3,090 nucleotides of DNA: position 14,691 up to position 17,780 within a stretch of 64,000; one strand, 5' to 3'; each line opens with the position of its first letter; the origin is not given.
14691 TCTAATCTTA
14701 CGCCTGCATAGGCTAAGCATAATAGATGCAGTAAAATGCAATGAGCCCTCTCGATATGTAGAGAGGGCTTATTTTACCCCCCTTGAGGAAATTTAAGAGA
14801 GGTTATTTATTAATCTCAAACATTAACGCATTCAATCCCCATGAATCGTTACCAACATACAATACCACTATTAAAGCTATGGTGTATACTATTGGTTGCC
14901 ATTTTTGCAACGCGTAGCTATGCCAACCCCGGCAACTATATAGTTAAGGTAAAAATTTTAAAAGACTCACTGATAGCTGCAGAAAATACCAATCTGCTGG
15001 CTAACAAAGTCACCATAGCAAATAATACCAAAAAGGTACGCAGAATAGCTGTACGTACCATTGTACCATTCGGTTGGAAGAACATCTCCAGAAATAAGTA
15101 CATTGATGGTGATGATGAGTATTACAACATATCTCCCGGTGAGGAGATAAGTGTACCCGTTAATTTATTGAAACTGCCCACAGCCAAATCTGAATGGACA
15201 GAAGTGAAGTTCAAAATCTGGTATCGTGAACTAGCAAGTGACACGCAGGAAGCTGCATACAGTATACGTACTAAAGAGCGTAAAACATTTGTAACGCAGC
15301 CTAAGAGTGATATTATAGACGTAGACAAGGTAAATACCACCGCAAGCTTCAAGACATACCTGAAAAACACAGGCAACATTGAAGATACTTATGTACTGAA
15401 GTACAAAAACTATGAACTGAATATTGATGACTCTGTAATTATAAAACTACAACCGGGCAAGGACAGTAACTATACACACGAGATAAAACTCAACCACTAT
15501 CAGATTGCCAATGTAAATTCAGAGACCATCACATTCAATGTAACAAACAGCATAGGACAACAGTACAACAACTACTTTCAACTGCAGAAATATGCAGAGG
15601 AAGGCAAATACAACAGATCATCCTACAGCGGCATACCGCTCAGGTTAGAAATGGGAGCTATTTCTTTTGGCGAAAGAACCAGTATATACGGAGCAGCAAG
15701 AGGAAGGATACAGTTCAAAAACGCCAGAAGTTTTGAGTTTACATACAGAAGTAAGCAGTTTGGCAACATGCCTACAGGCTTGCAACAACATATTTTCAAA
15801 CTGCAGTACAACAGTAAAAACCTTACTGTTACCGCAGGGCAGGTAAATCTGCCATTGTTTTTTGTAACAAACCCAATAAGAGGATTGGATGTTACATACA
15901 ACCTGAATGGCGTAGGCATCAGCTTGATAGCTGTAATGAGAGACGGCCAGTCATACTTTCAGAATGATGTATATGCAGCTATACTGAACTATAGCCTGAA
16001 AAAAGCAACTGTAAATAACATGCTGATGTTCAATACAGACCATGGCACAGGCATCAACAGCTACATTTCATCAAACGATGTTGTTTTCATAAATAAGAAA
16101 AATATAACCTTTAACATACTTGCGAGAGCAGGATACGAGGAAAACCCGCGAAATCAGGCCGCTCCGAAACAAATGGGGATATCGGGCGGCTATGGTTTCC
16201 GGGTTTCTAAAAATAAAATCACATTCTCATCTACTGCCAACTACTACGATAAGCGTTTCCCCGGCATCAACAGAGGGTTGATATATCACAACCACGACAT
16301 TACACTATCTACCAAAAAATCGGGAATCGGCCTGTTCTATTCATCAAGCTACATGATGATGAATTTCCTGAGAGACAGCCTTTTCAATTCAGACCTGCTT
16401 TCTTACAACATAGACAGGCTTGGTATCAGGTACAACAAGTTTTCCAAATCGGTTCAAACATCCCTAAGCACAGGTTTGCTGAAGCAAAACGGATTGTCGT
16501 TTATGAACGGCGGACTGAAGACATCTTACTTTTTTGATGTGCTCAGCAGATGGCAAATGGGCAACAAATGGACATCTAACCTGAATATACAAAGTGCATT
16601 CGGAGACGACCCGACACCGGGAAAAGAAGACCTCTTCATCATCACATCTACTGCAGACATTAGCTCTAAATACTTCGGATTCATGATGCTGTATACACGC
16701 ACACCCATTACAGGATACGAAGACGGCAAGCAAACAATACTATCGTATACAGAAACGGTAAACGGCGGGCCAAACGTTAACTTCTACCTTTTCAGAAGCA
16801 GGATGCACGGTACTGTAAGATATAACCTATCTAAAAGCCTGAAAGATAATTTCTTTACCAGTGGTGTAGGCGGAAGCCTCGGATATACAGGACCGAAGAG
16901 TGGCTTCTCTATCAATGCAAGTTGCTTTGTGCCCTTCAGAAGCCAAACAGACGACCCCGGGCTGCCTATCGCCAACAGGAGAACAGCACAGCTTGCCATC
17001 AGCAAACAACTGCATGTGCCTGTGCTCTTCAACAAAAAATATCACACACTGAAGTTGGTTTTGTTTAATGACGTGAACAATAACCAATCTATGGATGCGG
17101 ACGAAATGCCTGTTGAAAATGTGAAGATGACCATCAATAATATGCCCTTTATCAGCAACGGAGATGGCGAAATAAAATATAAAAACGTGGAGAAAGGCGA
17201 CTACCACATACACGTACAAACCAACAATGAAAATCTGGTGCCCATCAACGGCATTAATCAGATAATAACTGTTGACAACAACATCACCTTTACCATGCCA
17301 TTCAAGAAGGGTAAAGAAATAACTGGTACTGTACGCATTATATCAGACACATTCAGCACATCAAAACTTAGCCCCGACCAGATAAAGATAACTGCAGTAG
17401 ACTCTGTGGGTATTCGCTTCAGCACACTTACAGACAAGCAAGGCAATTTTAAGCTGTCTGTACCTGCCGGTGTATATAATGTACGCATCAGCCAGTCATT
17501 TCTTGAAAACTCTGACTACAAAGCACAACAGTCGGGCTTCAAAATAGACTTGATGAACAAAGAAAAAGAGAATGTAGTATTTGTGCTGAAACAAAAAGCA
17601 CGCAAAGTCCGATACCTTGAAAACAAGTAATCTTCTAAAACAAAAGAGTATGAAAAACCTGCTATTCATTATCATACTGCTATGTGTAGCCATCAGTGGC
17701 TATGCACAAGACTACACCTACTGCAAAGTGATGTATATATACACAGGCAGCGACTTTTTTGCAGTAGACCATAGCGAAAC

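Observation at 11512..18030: Candidate chaperone-usher-like (Csu/SCPU-like) fibre locus built from a pilin-like family I cannot name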

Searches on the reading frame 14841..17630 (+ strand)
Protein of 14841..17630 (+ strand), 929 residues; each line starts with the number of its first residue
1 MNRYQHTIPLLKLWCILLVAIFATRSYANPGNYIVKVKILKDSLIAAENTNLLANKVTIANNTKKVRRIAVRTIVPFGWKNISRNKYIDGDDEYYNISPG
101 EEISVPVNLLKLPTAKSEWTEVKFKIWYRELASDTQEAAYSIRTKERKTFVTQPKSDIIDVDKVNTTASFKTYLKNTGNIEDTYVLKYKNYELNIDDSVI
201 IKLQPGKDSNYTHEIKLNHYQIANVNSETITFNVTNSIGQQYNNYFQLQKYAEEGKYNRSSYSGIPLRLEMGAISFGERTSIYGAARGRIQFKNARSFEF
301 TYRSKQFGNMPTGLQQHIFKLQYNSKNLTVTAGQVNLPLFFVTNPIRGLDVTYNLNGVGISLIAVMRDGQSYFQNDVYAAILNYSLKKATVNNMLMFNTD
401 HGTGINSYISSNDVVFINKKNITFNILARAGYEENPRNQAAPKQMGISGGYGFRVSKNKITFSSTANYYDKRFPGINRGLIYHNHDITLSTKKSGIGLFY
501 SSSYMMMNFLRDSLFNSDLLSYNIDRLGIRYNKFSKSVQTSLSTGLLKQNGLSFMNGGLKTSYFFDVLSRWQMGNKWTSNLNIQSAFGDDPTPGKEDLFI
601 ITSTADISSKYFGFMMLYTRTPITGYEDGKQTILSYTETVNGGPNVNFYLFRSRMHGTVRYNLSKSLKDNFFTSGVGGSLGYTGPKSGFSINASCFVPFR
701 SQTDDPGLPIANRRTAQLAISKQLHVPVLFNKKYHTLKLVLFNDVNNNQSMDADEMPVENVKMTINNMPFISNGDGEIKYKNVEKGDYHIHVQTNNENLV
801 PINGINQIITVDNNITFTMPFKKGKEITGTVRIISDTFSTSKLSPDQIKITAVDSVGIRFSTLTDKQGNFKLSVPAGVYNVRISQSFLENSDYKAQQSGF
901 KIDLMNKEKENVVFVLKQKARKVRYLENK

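Call 4: search_protein_families(library=pfam, proteins=[window:14841-17630:+], max_evalue=1)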
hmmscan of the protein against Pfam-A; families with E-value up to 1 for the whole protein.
window:14841-17630:+ (929 aa): 5 families
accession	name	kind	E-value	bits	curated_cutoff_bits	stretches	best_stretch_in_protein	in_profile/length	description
PF13620.12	CarboxypepD_reg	-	4.1e-06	27.5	32.3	1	848-886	17-57/82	Carboxypeptidase regulatory-like domain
PF13715.12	CarbopepD_reg_2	-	7.8e-05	23.1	32.2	1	857-920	23-80/88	CarboxypepD_reg-like domain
PF17210.9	SdrD_B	-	0.00013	22.5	29.7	1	741-798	7-70/112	SdrD B-like domain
PF07495.19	Y_Y_Y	-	0.00049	20.4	26.6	1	773-798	25-50/65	Y_Y_Y domain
PF23194.1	NOMO_5th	-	0.27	12.1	27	0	829-891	4-64/89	NOMO fifth transthyretin-like domain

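Call 5: search_protein_families(library=ncbifam, proteins=[window:14841-17630:+], max_evalue=1)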
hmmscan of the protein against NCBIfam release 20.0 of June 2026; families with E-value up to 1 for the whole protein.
window:14841-17630:+ (929 aa): 0 families

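Call 6: find_homologous_proteins(query=window:14841-17630:+)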
Query window:14841-17630:+ (929 aa): 7 proteins with E <= 0.001 among 8000 candidates.
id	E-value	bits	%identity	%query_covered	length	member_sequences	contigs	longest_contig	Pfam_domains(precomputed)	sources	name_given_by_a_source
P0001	0.0e+0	2077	99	100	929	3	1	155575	PF13620.13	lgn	-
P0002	0.0e+0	2062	98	100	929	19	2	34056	PF13620.13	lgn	-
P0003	0.0e+0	1553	71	100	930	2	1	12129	PF13620.13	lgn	-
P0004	4.2e-285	966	47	99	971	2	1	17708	PF13620.13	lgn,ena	-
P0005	1.6e-279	948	47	99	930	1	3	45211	PF13620.13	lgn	-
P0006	2.3e-275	934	46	99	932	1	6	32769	PF13620.13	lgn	-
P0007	3.0e-6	44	29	22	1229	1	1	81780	PF05036.19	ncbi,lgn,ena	-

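Call 10: search_solved_structures(query=A1, max_evalue=10)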
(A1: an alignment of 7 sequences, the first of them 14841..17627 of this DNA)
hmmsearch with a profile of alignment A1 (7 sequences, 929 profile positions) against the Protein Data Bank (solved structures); distinct sequences matched with E-value up to 10: 2.
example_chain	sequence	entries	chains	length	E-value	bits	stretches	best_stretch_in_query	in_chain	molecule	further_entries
2ed6_A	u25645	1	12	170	0.087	13.9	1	760-834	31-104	25kDa structural protein VP25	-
9c7v_B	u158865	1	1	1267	0.64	11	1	764-884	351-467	BOS complex subunit NOMO2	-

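Call 11: find_encoding_contigs(protein=P0005, flank=8000, max_places=3)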
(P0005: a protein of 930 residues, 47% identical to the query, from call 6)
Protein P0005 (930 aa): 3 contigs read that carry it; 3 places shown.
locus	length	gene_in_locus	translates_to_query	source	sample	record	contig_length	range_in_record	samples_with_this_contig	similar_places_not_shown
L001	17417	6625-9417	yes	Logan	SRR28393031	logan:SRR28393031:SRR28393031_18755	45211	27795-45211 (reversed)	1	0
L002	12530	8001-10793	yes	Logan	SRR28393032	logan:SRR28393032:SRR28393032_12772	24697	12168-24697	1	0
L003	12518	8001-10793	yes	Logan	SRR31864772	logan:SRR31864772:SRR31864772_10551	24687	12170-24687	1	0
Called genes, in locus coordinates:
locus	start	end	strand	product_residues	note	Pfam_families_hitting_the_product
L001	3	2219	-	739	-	?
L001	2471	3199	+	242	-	-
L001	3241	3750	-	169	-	-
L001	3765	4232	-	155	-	-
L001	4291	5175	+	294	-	-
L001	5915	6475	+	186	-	-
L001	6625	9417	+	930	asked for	PF13620:CarboxypepD_reg (faint)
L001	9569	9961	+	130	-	-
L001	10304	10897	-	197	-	-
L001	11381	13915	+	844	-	-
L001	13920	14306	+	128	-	-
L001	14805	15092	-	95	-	-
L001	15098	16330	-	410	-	PF13102:Phage_int_SAM_5, PF00589:Phage_integrase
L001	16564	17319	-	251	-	-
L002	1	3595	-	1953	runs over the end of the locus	PF22352:K319L-like_PKD (faint), PF17957:Big_7 (faint), PF13573:SprB (weak), PF18962:Por_Secre_tail (faint), PF06832:BiPBP_C (faint), PF13573:SprB, PF13585:CHU_C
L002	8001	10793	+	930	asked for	PF13620:CarboxypepD_reg (faint)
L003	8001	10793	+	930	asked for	PF13620:CarboxypepD_reg (faint)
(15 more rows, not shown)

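Call 12: find_encoding_contigs(protein=P0006, flank=8000, max_places=3)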
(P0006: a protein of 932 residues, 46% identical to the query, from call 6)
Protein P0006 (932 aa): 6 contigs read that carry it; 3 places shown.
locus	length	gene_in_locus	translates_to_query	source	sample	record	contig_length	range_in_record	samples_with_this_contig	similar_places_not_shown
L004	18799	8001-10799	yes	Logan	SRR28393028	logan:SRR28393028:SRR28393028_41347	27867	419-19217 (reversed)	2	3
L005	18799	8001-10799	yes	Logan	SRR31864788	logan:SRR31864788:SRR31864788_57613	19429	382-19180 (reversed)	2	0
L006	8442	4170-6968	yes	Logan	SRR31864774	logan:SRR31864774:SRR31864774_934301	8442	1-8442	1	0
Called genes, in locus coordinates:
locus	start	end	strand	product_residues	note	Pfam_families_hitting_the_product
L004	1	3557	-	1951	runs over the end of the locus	PF22352:K319L-like_PKD (faint), PF17957:Big_7 (faint), PF06832:BiPBP_C (faint), PF09912:DUF2141 (faint), PF13573:SprB, PF23664:Ig_Pom152 (faint), PF13573:SprB, PF13585:CHU_C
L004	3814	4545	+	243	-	-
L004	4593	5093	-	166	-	-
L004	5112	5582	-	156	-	-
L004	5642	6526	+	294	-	PF06030:WxLIP_PGBD (weak)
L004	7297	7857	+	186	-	-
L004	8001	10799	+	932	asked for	PF13620:CarboxypepD_reg (weak)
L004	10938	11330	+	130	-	-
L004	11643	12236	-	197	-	-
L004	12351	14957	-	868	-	PF13585:CHU_C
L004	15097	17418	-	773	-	PF18962:Por_Secre_tail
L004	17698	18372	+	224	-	PF00072:Response_reg, PF00196:GerE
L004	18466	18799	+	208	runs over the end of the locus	-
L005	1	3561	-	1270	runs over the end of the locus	?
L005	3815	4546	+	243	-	-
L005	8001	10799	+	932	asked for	PF13620:CarboxypepD_reg (weak)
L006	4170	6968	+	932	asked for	PF13620:CarboxypepD_reg (weak)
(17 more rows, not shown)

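Call 27: predict_structure(alignment_id=A1)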
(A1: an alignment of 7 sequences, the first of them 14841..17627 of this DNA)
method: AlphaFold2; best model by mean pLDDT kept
length: 929 residues; sequences in the alignment: 7
mean_pLDDT: 43.4   pTM: 0.28
mean pLDDT of the five models: 43.4, 42.4, 37.3, 34.1, 34.0
residues with pLDDT >= 90: 0; 70-90: 56; 50-70: 271; < 50: 602
segments of 3 or more residues with pLDDT < 50: 1-32, 45-50, 85-90, 131-133, 145-156, 163-165, 178-181, 206-208, 250-291, 293-382, 401-403, 433-445, 473-480, 503-526, 537-815, 824-828, 831-844, 850-864, 884-893, 918-929
pLDDT, mean of each block of 10 residues (from residue 1): 37 43 28 55 46 70 70 77 48 68 74 64 72 62 52 48 53 53 56 61 55 65 55 56 54 30 29 28 37 44 34 32 43 29 28 44 39 42 51 52 50 52 50 43 50 64 63 47 65 64 42 29 46 50 40 25 27 32 39 39 32 29 26 27 21 24 26 25 25 27 26 23 22 23 26 25 26 35 33 28 27 47 51 38 46 43 51 54 47 56 64 54 28
secondary structure, 60 per line:
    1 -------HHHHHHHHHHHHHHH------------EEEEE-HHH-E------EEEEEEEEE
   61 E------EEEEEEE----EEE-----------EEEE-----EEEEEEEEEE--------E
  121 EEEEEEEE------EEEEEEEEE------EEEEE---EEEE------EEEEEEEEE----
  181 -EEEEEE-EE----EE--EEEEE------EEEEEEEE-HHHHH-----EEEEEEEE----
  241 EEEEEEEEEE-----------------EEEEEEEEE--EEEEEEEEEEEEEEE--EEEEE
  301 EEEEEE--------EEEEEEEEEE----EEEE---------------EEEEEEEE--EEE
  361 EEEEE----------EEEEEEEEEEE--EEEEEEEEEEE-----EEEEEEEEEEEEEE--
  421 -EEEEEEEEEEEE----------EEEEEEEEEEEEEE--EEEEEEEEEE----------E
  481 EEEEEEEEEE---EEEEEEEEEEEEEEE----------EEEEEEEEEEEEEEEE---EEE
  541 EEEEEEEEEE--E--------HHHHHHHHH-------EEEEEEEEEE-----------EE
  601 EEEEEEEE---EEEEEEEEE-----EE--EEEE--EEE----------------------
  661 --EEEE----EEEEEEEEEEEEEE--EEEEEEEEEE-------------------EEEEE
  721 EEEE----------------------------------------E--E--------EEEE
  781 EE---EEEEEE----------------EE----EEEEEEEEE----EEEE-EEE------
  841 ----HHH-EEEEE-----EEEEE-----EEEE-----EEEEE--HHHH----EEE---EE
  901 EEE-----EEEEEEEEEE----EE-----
elements in order (helices of 4 or more, strands of 3 or more residues): H8-22 E35-39 E52-61 E68-74 E79-81 E93-96 E102-111 E120-128 E135-143 E150-154 E158-161 E168-176 E182-187 E199-203 E210-217 H219-223 E229-236 E241-250 E268-276 E279-293 E296-306 E315-324 E329-332 E348-355 E358-365 E376-386 E389-399 E405-418 E422-433 E444-457 E460-469 E480-490 E494-508 E519-534 E538-550 H562-570 E578-587 E599-608 E612-620 E630-633 E636-638 E663-666 E671-684 E687-696 E716-724 E777-782 E786-791 E814-822 E827-830 E832-834 E849-853 E859-863 E869-872 E878-882 H885-888 E893-895 E899-903 E909-918

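Call 28: search_protein_representatives(alignment_id=A1)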
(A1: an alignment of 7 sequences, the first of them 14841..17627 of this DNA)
Query: 7 sequences, 929 profile positions. Proteins with E-value up to 0.001 (for the whole library): 841; up to 1e-10: 578; up to 1e-30: 153. The best 150 are listed.
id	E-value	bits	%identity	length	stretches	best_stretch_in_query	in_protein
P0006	0.0e+00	1736.8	-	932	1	1-928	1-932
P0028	1.3e-214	731.4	-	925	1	13-928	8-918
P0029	1.1e-203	695.3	-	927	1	16-927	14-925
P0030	3.9e-190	650.5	-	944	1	9-929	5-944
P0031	8.5e-188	642.7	-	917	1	17-927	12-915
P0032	5.3e-184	630.2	-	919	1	20-928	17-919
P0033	3.0e-176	604.5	-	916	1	21-927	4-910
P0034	7.9e-168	576.7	-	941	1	11-927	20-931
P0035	4.7e-167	574.1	-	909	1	41-929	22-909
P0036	3.2e-165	568.0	-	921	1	41-929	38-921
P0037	5.9e-161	553.9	-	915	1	13-924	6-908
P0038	6.3e-161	553.8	-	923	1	25-928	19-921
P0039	6.3e-160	550.5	-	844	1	96-927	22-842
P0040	3.4e-159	548.1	-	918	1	27-928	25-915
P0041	1.4e-156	539.5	-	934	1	13-926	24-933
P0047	4.4e-149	514.6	-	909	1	6-928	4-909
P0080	2.3e-109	383.2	-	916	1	1-924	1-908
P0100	2.7e-93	330.0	-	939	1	8-921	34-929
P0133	9.0e-54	199.2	-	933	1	8-924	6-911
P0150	1.7e-46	175.1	-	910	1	10-923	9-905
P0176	5.8e-33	130.3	-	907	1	7-924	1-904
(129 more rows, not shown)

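Call 31: search_solved_structures(query=A2, max_evalue=10)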
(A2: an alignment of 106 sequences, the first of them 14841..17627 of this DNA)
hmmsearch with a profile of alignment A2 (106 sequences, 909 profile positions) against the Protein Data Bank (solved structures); distinct sequences matched with E-value up to 10: 10.
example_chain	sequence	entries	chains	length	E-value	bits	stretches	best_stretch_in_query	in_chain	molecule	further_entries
10ps_A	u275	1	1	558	9.8e-09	37.2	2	713-783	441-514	Serine-aspartate repeat-containing protein D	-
9c7v_B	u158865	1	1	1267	0.017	16.6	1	737-863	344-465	BOS complex subunit NOMO2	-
4ziu_A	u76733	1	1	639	0.39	12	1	44-91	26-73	Uncharacterized lipoprotein YfhM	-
4wi0_B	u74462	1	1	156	0.54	11.6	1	838-868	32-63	Cellulosomal scaffoldin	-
4u3s_B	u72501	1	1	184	0.69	11.2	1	838-868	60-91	Cellulosomal scaffoldin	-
5a42_A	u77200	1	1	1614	1.1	10.5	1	44-91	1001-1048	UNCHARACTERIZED LIPOPROTEIN YFHM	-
4ziq_A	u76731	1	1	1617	1.1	10.5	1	44-91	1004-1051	Uncharacterized lipoprotein YfhM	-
4rtd_A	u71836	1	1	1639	1.1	10.5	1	44-91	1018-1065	Uncharacterized lipoprotein YfhM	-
3k6o_A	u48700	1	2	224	1.4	10.2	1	804-839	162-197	uncharacterized protein DUF1344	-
9fu8_A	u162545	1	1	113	1.9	9.8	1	43-93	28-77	BcDNA.LD24702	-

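Call 39: find_encoding_contigs(protein=P0150, flank=9000, max_places=2)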
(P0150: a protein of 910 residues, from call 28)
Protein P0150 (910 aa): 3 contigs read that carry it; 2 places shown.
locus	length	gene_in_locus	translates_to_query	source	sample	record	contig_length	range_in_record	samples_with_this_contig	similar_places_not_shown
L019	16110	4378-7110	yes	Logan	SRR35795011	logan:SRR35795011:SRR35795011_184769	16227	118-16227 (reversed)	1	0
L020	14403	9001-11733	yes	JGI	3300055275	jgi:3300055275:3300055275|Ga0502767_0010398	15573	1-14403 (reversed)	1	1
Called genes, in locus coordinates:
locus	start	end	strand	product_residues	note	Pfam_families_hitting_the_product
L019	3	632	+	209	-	?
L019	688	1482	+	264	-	PF03807:F420_oxidored (weak), PF10728:DUF2520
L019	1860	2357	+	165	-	-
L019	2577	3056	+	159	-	-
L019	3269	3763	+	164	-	-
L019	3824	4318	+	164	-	-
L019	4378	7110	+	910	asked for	PF11614:FixG_C (faint)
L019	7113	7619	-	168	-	-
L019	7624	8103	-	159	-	-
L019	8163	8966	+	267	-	PF06280:fn3_5 (weak)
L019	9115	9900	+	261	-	PF00142:Fer4_NifH (weak), PF01656:CbiA, PF02374:ArsA_ATPase (weak), PF06564:CBP_BcsQ, PF09140:MipZ (weak), PF10609:ParA, PF13614:AAA_31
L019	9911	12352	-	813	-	PF13620:CarboxypepD_reg (weak), PF13715:CarbopepD_reg_2, PF18939:DUF5686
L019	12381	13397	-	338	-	PF00535:Glycos_transf_2, PF10111:Glyco_tranf_2_2 (faint), PF13641:Glyco_tranf_2_3, PF13712:Glyco_tranf_2_5 (faint)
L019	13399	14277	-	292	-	PF00535:Glycos_transf_2, PF10111:Glyco_tranf_2_2, PF13641:Glyco_tranf_2_3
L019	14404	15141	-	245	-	PF05050:Methyltransf_21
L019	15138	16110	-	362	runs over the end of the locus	?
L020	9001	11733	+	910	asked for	PF11614:FixG_C (faint)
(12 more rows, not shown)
